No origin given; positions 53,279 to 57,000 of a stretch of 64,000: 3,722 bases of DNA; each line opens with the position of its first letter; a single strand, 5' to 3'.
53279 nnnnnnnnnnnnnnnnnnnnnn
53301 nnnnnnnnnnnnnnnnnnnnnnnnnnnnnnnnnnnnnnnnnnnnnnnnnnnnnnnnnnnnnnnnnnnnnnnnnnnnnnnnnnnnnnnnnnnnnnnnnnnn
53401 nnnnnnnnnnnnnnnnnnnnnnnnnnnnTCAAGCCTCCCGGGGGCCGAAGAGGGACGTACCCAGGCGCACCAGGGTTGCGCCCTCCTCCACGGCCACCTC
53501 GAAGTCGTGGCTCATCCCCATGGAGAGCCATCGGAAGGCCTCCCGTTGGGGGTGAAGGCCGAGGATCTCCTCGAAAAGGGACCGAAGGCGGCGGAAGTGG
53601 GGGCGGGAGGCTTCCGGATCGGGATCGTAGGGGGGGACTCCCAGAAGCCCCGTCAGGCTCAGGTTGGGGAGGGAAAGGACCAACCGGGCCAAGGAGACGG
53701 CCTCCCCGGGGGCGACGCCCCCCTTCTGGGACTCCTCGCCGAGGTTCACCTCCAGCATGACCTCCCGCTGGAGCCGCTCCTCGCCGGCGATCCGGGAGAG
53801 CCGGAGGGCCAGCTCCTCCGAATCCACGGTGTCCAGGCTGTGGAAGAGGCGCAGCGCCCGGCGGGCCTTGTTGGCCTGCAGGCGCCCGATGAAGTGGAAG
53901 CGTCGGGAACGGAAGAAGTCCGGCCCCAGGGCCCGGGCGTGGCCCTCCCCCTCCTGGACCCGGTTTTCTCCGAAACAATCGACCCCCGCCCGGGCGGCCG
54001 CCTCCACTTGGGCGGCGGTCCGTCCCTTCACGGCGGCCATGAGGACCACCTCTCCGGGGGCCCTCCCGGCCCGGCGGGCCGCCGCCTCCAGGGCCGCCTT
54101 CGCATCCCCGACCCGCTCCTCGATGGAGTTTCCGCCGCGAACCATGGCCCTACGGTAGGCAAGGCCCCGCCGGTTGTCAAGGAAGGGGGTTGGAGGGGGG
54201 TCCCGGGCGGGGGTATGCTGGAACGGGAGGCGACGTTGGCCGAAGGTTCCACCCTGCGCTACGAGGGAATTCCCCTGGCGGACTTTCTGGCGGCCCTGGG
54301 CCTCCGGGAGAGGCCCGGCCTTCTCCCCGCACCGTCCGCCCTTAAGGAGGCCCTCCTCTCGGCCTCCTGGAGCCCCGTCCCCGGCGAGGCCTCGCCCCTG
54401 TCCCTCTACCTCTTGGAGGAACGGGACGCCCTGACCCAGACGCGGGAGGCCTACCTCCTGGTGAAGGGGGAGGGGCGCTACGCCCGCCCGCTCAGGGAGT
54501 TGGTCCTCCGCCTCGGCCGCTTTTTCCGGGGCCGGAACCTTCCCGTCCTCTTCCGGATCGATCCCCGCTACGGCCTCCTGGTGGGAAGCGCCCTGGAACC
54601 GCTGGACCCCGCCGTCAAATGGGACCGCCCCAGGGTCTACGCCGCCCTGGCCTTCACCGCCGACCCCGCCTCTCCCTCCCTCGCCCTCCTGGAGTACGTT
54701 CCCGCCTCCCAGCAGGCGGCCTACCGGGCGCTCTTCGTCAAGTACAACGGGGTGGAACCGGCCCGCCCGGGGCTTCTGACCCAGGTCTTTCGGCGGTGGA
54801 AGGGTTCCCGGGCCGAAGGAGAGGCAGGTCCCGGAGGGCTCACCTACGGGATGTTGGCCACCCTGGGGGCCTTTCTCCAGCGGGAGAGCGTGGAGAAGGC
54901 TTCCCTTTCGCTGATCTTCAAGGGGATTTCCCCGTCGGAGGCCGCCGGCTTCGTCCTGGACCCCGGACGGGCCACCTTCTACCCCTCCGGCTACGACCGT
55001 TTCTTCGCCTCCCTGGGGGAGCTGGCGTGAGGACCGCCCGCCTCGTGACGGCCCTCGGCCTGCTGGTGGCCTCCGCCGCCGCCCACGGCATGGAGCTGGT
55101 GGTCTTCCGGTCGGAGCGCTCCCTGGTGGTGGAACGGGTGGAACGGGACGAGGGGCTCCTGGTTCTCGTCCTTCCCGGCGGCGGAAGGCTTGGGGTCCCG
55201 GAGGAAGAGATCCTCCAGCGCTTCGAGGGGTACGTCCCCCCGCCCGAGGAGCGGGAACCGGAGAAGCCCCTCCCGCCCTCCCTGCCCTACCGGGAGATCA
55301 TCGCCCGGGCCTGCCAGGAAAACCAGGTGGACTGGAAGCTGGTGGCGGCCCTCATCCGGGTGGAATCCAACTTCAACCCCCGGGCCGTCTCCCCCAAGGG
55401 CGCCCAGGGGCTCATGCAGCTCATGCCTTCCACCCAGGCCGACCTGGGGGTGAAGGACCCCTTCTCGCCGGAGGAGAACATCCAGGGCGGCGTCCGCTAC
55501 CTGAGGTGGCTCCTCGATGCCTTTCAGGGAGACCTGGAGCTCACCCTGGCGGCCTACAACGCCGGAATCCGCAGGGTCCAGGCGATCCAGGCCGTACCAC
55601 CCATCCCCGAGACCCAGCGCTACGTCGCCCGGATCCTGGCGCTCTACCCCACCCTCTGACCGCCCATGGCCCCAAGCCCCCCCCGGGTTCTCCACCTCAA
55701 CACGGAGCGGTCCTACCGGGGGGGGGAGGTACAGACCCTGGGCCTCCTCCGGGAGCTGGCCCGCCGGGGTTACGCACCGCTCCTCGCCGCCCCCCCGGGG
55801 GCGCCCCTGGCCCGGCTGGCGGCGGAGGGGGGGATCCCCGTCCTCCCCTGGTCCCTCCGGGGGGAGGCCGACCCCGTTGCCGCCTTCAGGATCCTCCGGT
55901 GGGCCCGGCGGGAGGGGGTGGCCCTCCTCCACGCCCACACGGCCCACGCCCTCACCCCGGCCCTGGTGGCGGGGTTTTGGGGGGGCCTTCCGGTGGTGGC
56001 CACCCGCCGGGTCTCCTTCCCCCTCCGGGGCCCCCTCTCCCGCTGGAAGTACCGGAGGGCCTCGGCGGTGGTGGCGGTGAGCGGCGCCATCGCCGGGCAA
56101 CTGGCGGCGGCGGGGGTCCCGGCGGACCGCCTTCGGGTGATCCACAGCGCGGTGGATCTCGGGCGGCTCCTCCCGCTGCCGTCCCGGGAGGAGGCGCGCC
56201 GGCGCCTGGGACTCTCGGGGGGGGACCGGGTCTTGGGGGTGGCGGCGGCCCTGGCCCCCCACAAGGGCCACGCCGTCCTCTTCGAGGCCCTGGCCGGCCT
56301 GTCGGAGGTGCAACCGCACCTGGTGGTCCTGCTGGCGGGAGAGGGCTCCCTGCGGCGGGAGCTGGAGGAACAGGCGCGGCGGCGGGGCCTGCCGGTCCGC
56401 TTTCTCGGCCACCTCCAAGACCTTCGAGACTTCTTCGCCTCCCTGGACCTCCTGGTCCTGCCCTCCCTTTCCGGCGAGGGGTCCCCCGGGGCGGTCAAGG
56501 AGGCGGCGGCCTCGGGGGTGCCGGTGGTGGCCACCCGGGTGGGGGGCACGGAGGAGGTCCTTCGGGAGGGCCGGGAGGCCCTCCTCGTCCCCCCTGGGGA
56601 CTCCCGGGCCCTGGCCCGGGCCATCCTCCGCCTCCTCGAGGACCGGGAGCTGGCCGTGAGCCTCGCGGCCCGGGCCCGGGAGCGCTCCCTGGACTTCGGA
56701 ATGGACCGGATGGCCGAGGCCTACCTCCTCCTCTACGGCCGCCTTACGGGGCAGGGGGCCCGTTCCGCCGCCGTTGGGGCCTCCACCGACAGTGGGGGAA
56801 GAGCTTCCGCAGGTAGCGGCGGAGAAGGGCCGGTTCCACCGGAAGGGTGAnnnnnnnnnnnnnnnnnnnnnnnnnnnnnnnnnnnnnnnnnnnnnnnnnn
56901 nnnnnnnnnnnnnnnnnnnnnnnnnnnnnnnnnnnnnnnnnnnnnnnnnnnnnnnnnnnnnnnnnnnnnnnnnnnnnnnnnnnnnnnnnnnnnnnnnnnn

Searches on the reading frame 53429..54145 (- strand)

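Call 29: search_protein_families(library=pfam, max_evalue=0.000001, proteins=[window:53429-54145:-])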
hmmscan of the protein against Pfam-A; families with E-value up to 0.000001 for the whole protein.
window:53429-54145:- (238 aa): 1 family
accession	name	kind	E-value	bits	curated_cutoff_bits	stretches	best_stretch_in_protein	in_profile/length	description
PF01168.26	Ala_racemase_N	-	5.2e-19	69.3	24.1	1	25-235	12-218/220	Alanine racemase, N-terminal domain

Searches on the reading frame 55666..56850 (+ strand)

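Call 30: search_protein_families(library=pfam, max_evalue=0.000001, proteins=[window:55666-56850:+])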
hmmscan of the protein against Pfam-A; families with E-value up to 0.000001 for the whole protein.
window:55666-56850:+ (394 aa): 5 families
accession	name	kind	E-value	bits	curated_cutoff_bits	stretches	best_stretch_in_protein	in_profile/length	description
PF13692.12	Glyco_trans_1_4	-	2e-33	116.1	27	1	188-326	2-142/142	Glycosyl transferases group 1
PF00534.26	Glycos_transf_1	-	3.6e-33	115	26.4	1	174-340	2-172/172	Glycosyl transferases group 1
PF13439.12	Glyco_transf_4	-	3.7e-24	86.1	28.5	1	18-167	2-170/170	Glycosyltransferase Family 4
PF13579.12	Glyco_trans_4_4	-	1.1e-14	55.5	29.7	1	19-160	2-156/158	Glycosyl transferase 4-like domain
PF13524.12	Glyco_trans_1_2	-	1.8e-10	41.3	25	1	217-342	13-130/144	Glycosyl transferase-like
